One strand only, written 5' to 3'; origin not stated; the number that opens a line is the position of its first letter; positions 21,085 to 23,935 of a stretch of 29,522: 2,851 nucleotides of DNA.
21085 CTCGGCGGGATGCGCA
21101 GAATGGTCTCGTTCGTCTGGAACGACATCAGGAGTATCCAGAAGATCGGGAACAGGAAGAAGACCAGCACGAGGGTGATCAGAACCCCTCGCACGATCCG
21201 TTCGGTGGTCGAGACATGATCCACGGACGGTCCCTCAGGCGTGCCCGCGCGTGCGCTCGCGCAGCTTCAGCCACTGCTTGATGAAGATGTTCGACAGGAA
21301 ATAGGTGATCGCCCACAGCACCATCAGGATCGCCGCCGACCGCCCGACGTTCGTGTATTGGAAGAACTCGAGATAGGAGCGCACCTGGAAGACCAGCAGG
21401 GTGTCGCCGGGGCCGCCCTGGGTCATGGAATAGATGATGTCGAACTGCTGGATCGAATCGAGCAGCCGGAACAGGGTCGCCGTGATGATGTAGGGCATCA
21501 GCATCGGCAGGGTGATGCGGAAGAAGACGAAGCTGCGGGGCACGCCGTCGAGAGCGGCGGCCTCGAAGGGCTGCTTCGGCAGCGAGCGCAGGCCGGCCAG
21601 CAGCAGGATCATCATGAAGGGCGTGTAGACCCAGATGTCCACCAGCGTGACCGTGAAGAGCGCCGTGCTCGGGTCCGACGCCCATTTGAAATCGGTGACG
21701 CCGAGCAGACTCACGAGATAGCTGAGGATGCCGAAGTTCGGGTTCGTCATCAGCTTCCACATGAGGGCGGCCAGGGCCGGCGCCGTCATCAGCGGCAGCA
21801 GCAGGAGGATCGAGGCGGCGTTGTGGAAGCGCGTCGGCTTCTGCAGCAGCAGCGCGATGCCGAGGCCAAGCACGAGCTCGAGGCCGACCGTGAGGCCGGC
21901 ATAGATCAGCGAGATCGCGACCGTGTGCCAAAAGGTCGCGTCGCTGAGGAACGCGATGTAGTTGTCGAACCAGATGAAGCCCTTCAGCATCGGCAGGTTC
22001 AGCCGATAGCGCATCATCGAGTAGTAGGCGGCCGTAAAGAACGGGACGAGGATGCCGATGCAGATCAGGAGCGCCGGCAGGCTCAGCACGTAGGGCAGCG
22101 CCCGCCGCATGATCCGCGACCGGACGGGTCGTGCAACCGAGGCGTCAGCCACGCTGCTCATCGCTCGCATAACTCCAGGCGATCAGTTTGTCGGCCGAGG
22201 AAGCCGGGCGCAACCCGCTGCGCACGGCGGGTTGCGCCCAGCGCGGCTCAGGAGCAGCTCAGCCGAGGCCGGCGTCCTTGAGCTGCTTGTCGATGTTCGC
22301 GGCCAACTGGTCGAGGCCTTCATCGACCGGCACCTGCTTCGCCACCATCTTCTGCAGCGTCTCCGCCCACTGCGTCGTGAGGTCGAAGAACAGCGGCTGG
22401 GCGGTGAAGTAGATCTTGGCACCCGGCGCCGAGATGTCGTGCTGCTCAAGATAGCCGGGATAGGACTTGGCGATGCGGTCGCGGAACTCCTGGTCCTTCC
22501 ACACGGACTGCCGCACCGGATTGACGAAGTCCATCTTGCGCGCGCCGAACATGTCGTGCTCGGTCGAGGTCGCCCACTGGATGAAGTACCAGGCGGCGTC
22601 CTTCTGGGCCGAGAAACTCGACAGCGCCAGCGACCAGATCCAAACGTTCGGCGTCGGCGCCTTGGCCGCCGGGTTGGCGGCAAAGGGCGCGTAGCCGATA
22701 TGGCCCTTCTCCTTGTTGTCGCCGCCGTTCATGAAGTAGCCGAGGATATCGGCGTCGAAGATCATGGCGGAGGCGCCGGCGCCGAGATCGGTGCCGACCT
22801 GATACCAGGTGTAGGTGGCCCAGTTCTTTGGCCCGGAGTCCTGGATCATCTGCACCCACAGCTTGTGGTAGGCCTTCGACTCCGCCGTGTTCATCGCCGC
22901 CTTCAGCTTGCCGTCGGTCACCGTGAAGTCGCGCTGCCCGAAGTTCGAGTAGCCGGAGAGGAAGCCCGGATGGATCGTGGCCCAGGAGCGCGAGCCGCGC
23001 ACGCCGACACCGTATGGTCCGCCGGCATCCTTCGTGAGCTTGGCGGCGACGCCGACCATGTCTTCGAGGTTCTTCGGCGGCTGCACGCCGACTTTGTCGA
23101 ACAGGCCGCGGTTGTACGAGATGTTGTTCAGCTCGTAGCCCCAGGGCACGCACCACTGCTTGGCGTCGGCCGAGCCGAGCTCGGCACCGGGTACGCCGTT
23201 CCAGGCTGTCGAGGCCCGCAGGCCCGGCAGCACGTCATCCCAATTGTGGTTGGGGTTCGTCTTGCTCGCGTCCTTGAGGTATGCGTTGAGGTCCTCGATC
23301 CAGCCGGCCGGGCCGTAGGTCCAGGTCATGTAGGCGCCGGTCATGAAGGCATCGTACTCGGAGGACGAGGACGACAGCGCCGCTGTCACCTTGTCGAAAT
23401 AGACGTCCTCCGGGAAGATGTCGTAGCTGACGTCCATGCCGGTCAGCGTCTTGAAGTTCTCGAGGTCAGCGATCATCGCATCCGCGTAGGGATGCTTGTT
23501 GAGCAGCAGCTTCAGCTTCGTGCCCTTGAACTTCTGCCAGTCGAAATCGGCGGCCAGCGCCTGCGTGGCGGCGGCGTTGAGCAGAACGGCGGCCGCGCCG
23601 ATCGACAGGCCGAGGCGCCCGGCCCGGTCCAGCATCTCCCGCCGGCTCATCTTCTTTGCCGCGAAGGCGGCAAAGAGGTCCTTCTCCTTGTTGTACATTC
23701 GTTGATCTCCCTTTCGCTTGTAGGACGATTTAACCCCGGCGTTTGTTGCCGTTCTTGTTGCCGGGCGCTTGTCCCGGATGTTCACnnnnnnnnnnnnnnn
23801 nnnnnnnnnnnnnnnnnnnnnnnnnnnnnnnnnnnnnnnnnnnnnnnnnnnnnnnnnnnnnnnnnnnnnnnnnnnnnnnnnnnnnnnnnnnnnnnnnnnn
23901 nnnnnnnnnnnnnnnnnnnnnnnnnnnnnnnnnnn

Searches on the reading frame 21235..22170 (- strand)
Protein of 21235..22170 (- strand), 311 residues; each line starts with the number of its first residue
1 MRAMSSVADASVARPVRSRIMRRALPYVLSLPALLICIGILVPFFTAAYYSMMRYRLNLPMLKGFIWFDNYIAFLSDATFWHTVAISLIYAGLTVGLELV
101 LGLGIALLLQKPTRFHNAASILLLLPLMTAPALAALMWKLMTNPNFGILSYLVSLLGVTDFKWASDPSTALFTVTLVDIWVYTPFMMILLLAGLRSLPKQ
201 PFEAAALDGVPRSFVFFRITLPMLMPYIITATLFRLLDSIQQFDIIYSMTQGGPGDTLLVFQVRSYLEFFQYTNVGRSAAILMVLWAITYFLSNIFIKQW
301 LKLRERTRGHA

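Call 6: search_protein_families(library=pfam, proteins=[window:21235-22170:-])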
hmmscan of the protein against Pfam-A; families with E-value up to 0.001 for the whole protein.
window:21235-22170:- (311 aa): 1 family
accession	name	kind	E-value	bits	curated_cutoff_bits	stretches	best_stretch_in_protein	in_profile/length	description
PF00528.27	BPD_transp_1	-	6.1e-11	42.8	26.4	1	136-297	23-171/184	Binding-protein-dependent transport system inner membrane component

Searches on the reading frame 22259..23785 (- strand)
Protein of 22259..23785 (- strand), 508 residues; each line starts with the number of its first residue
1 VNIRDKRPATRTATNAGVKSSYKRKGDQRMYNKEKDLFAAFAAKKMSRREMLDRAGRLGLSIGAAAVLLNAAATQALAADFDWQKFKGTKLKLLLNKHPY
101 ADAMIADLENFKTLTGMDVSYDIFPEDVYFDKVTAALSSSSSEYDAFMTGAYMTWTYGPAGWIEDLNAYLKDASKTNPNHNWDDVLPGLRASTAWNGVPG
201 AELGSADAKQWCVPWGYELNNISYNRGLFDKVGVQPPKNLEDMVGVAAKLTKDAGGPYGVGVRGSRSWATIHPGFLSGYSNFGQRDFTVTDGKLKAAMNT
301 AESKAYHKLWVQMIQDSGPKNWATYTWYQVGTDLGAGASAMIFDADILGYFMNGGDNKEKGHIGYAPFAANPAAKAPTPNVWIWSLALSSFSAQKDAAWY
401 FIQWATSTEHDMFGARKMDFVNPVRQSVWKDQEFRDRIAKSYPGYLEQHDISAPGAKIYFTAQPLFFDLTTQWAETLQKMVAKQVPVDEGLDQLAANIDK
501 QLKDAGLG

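Call 6: search_protein_families(library=pfam, proteins=[window:22259-23785:-])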
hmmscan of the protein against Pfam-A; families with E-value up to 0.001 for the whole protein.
window:22259-23785:- (508 aa): 1 family
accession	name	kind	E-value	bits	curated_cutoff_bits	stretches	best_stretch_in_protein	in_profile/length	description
PF01547.30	SBP_bac_1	-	1.1e-23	85.2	26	1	104-409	10-304/307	Bacterial extracellular solute-binding protein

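Call 54: search_solved_structures(query=window:22259-23785:-, max_evalue=1e-10)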
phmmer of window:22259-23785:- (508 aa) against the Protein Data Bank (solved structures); distinct sequences matched with E-value up to 1e-10: 3.
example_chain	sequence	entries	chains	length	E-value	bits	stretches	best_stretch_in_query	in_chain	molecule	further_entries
4rya_A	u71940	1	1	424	5.6e-20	75.1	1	112-506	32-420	ABC transporter substrate binding protein (Sorbitol)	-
5iai_A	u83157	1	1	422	2.7e-13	53.1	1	86-413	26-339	Sugar ABC transporter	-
5ci5_A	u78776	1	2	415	9.1e-11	44.8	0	108-436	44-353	Extracellular solute-binding protein family 1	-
